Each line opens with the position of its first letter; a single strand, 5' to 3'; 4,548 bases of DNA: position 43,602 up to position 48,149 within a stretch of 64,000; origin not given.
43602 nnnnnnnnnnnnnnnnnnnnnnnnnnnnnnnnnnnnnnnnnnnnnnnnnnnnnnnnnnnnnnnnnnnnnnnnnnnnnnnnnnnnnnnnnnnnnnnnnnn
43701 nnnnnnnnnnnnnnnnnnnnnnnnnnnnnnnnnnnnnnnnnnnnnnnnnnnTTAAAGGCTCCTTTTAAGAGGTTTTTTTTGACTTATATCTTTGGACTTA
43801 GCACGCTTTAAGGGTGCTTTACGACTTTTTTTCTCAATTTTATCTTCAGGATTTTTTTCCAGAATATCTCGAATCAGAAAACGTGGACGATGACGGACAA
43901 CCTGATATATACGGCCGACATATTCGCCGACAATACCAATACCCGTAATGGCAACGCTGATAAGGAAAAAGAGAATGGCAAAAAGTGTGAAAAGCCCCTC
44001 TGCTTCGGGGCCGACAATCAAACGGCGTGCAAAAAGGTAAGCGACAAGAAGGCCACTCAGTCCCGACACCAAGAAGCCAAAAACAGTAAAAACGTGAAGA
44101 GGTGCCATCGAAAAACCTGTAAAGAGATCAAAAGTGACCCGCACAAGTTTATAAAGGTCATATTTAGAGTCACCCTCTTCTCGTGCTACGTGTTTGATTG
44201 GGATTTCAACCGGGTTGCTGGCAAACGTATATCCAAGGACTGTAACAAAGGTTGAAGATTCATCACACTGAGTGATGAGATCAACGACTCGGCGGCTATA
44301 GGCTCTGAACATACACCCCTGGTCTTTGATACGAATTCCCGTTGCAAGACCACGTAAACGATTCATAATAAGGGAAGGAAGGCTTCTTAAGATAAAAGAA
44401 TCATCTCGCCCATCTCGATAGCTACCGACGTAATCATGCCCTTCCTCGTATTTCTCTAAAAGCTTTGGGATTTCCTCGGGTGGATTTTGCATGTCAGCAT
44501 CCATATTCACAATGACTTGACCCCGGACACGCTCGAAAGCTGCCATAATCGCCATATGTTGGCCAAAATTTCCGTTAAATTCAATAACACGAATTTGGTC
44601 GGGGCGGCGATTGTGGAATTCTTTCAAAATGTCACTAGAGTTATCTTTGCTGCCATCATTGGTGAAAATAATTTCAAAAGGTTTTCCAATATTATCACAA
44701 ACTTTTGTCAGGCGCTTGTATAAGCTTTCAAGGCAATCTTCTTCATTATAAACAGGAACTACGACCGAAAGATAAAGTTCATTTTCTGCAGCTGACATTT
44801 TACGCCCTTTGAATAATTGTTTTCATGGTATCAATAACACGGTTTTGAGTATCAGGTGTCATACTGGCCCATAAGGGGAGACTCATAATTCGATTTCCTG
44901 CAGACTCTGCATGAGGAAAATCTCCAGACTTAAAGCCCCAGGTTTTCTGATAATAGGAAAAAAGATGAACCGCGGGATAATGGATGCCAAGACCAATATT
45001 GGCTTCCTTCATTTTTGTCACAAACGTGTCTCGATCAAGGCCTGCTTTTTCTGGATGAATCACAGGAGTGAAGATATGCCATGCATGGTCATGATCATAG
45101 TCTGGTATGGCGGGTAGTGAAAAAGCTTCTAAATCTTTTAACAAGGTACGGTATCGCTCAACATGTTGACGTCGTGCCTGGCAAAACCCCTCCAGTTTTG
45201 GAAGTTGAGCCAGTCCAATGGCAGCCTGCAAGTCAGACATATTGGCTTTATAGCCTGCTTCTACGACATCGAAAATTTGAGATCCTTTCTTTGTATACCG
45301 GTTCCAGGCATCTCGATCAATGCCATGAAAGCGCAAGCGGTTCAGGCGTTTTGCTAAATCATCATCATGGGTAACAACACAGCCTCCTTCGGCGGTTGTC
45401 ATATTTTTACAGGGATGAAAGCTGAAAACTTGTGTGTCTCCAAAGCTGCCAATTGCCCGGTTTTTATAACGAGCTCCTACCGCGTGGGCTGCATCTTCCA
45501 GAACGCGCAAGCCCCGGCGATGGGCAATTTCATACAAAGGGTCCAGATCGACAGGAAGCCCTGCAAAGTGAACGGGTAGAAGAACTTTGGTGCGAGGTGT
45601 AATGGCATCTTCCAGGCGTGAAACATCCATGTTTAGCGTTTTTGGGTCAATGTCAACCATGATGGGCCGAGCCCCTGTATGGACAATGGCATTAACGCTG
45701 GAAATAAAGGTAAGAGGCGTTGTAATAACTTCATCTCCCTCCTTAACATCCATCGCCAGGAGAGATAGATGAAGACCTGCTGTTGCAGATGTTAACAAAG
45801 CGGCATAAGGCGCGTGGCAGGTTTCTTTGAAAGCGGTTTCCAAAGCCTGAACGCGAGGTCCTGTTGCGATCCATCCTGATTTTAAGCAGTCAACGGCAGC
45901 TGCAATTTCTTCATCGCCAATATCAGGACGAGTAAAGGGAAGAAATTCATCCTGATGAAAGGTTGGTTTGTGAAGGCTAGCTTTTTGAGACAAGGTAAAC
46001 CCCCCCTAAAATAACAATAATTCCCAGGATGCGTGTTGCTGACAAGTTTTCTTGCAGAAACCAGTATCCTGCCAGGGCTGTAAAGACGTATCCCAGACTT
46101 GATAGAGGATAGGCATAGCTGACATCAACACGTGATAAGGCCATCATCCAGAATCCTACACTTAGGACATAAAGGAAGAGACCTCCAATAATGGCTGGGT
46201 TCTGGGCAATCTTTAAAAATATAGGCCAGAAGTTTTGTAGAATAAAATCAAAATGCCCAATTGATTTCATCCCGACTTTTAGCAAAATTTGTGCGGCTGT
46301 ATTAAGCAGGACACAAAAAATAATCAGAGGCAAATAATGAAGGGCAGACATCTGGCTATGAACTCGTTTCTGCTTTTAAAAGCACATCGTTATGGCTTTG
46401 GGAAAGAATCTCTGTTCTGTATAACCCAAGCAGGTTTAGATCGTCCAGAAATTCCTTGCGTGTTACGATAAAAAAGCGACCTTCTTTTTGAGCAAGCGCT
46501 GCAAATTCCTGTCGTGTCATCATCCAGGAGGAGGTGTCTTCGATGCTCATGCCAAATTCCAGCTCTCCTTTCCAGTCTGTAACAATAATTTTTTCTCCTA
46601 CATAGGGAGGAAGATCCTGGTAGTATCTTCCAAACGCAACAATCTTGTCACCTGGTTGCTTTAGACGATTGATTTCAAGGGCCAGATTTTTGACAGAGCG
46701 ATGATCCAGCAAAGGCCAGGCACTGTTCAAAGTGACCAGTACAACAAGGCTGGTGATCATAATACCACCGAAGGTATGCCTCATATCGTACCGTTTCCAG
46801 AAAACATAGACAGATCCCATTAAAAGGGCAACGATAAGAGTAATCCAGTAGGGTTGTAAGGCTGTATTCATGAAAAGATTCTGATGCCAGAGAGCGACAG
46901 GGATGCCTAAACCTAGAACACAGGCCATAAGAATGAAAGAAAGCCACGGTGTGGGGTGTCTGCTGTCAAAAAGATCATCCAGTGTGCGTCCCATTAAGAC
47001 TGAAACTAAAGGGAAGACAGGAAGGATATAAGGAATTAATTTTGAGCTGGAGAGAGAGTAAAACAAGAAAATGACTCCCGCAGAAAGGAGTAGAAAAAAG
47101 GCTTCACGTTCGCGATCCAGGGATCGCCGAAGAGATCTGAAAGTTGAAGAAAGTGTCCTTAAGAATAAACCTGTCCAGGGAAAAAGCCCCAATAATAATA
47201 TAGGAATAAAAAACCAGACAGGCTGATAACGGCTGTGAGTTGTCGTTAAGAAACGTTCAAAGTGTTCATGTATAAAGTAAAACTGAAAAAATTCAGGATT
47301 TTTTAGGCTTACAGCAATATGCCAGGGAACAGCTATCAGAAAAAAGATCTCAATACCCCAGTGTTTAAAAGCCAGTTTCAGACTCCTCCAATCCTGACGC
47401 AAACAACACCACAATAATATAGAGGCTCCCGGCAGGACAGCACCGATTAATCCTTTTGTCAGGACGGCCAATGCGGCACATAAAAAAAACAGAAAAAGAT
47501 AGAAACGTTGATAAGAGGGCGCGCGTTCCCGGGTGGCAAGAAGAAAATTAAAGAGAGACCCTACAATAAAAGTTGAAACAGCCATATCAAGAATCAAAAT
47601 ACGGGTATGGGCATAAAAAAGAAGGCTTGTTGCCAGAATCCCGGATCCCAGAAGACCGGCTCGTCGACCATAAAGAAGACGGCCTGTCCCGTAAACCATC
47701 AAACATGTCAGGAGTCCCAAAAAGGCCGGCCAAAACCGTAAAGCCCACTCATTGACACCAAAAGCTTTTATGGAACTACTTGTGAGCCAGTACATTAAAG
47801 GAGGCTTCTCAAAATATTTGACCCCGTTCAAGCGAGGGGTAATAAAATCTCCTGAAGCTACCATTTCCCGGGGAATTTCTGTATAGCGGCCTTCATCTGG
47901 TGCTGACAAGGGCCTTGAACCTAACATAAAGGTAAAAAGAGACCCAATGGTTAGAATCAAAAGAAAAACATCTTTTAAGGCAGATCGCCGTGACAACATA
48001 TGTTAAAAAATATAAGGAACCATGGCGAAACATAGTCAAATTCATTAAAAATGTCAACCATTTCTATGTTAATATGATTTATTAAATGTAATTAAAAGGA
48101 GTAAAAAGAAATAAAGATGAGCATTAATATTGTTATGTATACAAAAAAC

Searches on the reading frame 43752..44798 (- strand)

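Call 8: search_protein_families(library=pfam, proteins=[window:43752-44798:-], max_evalue=0.01)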
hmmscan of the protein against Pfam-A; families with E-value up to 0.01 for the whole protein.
window:43752-44798:- (348 aa): 3 families
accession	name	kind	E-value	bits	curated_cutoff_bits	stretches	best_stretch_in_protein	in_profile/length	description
PF00535.33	Glycos_transf_2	-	8.3e-34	117.4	23.3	1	11-172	1-164/168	Glycosyl transferase family 2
PF13641.12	Glyco_tranf_2_3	-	2.5e-06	28.1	27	1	10-124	3-119/230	Glycosyltransferase like family 2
PF10111.15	Glyco_tranf_2_2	-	0.0054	16.7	27.3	1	11-114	1-103/276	Glycosyltransferase like family 2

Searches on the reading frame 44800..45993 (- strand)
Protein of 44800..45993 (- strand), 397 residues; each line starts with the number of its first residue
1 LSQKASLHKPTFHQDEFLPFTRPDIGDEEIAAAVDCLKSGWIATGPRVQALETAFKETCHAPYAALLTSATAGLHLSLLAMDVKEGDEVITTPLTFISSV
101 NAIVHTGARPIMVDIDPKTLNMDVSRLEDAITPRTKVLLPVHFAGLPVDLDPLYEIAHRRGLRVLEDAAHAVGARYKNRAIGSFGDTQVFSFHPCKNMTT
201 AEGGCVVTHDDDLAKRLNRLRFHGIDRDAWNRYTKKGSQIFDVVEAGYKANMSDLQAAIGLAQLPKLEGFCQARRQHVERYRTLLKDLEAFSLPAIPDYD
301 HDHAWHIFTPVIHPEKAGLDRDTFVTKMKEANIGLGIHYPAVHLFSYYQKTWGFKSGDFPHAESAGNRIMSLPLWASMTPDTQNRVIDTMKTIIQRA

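Call 8: search_protein_families(library=pfam, proteins=[window:44800-45993:-], max_evalue=0.01)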
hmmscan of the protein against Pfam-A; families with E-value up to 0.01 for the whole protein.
window:44800-45993:- (397 aa): 4 families
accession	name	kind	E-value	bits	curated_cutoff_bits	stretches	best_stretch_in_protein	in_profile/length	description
PF01041.23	DegT_DnrJ_EryC1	-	1.5e-124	416.3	19.8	1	24-390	2-359/360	DegT/DnrJ/EryC1/StrS aminotransferase family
PF01212.27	Beta_elim_lyase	-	0.00012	21.9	27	1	44-218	30-221/288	Beta-eliminating lyase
PF00266.25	Aminotran_5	-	0.00016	21.2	21.5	1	68-225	67-229/371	Aminotransferase class-V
PF00155.27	Aminotran_1_2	-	0.00096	18.9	19.7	1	67-176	72-194/361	Aminotransferase class I and II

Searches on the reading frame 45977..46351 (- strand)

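Call 8: search_protein_families(library=pfam, proteins=[window:45977-46351:-], max_evalue=0.01)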
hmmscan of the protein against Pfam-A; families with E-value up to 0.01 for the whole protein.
window:45977-46351:- (124 aa): 5 families
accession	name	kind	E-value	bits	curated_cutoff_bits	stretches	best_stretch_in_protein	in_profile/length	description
PF00892.27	EamA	-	1.3e-10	42.1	28.2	1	54-122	66-134/135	EamA-like transporter family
PF00893.25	Multi_Drug_Res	-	3.5e-06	27.9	23.7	1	51-114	29-93/93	Small Multidrug Resistance protein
PF10639.15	TMEM234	-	6.4e-06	26.7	30.1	1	25-121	16-112/113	Putative transmembrane family 234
PF03151.22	TPT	-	2.5e-05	24.2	30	1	67-122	81-136/291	Triose-phosphate Transporter family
PF06800.18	Sugar_transport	-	0.0043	16.9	26.3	1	25-118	180-274/280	Sugar transport protein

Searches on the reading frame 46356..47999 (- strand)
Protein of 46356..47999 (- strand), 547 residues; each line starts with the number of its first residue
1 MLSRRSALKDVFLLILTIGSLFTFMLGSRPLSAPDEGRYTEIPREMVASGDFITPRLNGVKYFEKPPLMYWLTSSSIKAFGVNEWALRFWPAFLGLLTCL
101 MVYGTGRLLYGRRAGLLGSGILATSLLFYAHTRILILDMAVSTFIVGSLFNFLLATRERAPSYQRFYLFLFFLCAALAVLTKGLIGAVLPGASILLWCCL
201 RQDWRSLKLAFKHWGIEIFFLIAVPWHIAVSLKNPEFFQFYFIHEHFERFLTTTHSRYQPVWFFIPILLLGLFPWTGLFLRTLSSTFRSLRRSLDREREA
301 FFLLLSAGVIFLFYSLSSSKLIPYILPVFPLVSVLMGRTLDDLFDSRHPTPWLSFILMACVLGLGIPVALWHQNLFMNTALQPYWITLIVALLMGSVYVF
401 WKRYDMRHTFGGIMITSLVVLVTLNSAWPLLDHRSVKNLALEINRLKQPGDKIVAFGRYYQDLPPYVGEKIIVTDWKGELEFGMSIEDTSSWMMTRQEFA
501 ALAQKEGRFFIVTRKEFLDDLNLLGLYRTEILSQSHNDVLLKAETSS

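Call 8: search_protein_families(library=pfam, proteins=[window:46356-47999:-], max_evalue=0.01)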
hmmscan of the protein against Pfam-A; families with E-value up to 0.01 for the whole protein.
window:46356-47999:- (547 aa): 3 families
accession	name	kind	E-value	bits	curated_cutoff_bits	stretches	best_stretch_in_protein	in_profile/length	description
PF02366.24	PMT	-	6.4e-28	98.4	22.7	1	36-237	30-241/245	Dolichyl-phosphate-mannose-protein mannosyltransferase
PF13231.12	PMT_2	-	6.7e-17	62.6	26.1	1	65-227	2-158/160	Dolichyl-phosphate-mannose-protein mannosyltransferase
PF18583.6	Arnt_C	-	3.4e-07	30.3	26.5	1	440-535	2-96/103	Aminoarabinose transferase C-terminal domain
